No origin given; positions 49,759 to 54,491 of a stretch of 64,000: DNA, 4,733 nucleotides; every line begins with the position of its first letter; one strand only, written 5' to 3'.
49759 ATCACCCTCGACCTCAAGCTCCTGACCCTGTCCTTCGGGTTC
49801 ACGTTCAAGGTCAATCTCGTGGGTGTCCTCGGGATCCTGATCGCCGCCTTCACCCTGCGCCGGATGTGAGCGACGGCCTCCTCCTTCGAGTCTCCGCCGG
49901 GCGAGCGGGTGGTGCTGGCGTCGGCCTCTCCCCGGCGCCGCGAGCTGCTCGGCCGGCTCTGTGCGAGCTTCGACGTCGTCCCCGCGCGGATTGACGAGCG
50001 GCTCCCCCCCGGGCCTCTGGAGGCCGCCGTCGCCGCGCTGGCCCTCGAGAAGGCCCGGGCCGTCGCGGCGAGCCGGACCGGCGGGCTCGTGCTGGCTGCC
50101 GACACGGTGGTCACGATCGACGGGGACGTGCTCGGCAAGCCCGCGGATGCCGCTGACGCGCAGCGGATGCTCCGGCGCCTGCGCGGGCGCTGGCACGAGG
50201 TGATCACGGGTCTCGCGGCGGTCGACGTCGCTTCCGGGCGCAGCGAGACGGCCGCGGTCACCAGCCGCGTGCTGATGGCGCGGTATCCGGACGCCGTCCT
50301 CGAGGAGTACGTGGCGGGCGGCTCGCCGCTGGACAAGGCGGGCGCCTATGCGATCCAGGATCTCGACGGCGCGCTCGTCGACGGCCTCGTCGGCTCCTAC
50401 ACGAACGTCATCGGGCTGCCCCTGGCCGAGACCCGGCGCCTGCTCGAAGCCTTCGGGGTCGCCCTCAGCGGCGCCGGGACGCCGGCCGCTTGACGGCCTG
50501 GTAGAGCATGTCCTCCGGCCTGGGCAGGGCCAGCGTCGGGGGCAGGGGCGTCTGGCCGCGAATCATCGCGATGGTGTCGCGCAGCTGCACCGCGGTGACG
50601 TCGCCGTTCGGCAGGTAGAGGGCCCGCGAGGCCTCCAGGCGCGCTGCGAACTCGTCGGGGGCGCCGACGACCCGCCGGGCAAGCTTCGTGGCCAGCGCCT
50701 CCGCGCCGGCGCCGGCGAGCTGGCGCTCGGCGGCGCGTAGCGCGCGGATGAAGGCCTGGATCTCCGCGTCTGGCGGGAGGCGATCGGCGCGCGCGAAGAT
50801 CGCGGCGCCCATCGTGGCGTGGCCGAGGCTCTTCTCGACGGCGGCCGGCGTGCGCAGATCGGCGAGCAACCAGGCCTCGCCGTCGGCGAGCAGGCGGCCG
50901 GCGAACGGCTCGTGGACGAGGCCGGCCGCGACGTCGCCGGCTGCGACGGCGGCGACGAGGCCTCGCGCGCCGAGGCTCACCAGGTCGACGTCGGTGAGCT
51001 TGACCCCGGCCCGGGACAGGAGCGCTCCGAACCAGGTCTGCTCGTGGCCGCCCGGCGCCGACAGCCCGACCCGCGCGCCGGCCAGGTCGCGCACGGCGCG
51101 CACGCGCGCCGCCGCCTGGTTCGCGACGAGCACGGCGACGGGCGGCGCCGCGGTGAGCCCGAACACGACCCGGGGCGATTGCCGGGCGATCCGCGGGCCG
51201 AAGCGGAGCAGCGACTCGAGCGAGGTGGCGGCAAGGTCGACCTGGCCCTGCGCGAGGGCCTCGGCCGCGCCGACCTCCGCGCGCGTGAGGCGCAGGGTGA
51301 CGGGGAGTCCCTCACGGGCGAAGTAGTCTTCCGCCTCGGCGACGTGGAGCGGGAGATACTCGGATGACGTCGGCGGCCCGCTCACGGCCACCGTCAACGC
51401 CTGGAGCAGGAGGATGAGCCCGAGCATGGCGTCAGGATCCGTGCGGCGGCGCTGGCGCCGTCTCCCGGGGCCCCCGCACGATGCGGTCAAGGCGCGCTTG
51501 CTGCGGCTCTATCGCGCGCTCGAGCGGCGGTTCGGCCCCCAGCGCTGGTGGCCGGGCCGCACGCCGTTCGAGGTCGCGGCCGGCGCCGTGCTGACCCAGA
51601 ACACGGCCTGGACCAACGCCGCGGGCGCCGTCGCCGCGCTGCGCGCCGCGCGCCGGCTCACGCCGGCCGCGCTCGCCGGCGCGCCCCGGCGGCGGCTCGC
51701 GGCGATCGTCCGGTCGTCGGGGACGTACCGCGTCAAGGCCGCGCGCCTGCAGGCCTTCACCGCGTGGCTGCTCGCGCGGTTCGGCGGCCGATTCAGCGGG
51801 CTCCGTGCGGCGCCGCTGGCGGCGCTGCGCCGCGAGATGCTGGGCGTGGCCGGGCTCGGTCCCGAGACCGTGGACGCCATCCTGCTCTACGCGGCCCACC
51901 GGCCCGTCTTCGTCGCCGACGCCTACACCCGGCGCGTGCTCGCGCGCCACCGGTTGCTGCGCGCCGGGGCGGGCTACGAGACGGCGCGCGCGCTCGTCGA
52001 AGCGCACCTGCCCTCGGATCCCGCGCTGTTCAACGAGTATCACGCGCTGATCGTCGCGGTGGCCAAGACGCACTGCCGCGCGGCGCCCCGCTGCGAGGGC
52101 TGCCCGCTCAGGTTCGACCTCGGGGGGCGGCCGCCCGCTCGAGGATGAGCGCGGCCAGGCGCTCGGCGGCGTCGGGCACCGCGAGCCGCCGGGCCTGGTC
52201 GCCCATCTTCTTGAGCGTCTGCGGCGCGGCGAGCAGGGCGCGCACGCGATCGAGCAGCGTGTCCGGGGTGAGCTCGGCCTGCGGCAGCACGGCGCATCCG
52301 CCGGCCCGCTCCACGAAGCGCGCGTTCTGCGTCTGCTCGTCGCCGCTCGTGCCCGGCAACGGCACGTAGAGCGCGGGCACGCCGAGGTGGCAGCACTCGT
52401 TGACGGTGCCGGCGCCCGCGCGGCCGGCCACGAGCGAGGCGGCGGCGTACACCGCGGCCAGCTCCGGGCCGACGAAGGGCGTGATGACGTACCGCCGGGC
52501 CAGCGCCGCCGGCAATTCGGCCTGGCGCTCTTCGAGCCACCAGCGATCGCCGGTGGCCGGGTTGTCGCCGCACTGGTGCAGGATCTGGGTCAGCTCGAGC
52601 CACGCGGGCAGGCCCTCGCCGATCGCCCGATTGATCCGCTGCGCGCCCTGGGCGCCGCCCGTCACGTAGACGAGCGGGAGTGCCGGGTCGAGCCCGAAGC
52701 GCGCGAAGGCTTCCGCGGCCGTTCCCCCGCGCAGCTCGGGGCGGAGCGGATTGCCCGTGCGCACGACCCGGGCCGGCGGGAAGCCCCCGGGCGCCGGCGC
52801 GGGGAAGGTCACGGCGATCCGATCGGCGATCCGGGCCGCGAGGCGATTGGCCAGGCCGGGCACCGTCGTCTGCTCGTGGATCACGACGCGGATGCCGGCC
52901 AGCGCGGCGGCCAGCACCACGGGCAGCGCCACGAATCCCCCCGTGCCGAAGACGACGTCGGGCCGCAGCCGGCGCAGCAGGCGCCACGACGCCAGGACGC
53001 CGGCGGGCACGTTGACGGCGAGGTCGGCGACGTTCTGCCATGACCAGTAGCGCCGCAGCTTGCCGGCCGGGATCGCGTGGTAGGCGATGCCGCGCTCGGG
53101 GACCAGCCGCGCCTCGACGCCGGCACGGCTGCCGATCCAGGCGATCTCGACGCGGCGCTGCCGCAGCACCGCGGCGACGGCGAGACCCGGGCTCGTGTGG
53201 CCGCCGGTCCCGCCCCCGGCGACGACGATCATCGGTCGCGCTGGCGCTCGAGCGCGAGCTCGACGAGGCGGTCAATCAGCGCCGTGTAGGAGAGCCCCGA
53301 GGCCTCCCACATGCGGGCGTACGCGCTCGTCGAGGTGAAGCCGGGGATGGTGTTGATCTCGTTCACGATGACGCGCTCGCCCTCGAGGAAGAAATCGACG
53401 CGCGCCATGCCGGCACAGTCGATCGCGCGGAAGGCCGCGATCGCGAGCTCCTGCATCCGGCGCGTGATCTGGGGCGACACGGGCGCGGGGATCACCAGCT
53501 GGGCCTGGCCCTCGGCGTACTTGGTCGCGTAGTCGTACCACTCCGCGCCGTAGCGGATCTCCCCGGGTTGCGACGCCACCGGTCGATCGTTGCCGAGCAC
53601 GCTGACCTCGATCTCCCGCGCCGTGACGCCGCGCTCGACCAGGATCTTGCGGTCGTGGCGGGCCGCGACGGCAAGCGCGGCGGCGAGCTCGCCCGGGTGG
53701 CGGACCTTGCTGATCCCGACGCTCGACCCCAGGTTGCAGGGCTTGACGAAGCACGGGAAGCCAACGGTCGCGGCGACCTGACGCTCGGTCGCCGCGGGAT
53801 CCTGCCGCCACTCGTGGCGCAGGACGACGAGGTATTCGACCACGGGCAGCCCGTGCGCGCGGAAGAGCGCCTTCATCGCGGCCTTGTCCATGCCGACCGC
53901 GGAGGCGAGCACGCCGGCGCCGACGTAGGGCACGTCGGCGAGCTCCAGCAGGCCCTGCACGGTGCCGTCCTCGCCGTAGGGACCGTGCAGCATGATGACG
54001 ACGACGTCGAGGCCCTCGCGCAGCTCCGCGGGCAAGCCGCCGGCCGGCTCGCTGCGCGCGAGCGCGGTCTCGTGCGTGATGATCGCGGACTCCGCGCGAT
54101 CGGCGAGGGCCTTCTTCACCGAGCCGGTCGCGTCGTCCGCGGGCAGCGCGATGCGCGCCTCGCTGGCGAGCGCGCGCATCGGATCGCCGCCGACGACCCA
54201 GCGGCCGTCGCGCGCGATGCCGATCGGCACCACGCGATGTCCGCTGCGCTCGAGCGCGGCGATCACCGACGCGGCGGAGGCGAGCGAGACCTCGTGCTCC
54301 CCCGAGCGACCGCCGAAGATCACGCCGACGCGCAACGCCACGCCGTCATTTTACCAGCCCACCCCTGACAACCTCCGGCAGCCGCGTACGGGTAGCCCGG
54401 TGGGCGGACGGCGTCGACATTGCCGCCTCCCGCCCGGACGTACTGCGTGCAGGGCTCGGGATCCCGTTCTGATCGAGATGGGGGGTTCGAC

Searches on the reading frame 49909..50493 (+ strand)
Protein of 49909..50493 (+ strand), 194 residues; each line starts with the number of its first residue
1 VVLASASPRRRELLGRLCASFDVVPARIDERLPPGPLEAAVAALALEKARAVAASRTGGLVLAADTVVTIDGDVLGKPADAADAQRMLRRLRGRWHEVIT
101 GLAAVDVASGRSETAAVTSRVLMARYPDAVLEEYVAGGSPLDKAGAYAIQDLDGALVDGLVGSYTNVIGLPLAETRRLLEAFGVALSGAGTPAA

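Call 45: search_protein_families(library=pfam, proteins=[window:49909-50493:+], max_evalue=0.00001)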
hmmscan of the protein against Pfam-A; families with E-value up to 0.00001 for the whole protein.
window:49909-50493:+ (194 aa): 1 family
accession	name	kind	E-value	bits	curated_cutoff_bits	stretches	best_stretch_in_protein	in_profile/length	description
PF02545.19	Maf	-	1.3e-56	191.7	27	1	1-181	2-186/187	Maf-like protein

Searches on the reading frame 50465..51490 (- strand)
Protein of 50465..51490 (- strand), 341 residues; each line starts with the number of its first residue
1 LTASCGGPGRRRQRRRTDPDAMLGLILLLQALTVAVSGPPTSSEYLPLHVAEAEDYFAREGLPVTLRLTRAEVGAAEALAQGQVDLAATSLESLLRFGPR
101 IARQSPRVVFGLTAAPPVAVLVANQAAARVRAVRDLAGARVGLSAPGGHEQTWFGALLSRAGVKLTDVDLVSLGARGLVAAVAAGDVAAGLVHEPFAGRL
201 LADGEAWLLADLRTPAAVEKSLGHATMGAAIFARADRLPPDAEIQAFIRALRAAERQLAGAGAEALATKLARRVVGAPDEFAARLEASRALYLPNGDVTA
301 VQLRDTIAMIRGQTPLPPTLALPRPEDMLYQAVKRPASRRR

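Call 45: search_protein_families(library=pfam, proteins=[window:50465-51490:-], max_evalue=0.00001)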
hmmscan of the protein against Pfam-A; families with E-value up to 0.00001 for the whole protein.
window:50465-51490:- (341 aa): 2 families
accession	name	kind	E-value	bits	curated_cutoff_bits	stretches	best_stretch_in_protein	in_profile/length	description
PF09084.16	NMT1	-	1.8e-16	61.1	20.5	1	44-202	3-157/216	NMT1/THI5 like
PF13379.11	NMT1_2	-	1.4e-13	51.7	24.7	1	44-204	17-190/252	NMT1-like family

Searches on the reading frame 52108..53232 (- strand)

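Call 45: search_protein_families(library=pfam, proteins=[window:52108-53232:-], max_evalue=0.00001)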
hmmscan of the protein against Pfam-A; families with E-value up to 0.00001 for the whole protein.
window:52108-53232:- (374 aa): 2 families
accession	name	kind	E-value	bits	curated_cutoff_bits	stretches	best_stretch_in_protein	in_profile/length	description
PF03033.26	Glyco_transf_28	-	4.7e-37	127.6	26.2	1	2-140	1-138/139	Glycosyltransferase family 28 N-terminal domain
PF04101.22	Glyco_tran_28_C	-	4.9e-33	114.9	22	1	188-359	2-166/166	Glycosyltransferase family 28 C-terminal domain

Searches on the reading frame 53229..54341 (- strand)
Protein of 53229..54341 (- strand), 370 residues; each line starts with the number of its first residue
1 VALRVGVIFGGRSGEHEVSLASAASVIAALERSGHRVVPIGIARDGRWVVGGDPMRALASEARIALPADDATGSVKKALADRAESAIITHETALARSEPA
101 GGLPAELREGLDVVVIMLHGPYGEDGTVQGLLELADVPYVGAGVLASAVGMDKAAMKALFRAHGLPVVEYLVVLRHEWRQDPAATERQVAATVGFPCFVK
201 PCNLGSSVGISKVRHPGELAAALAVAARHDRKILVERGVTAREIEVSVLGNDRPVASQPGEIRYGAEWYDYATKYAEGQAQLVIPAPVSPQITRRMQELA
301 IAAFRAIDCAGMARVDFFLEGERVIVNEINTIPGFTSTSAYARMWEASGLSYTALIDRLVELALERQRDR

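Call 45: search_protein_families(library=pfam, proteins=[window:53229-54341:-], max_evalue=0.00001)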
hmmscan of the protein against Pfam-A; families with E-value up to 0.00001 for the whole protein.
window:53229-54341:- (370 aa): 4 families
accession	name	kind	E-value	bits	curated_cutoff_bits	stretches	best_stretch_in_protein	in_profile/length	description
PF07478.18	Dala_Dala_lig_C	-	1.1e-71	241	24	1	159-361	1-204/204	D-ala D-ala ligase C-terminus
PF01820.27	Dala_Dala_lig_N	-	1.1e-33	116.7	34.6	1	4-142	1-121/121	D-ala D-ala ligase N-terminus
PF02222.28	ATP-grasp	-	1.1e-13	51.6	27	1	160-330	3-160/179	ATP-grasp domain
PF02786.22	CPSase_L_D2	-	7.8e-07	29.3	19.8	1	183-331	27-178/211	Carbamoyl-phosphate synthase L chain, ATP binding domain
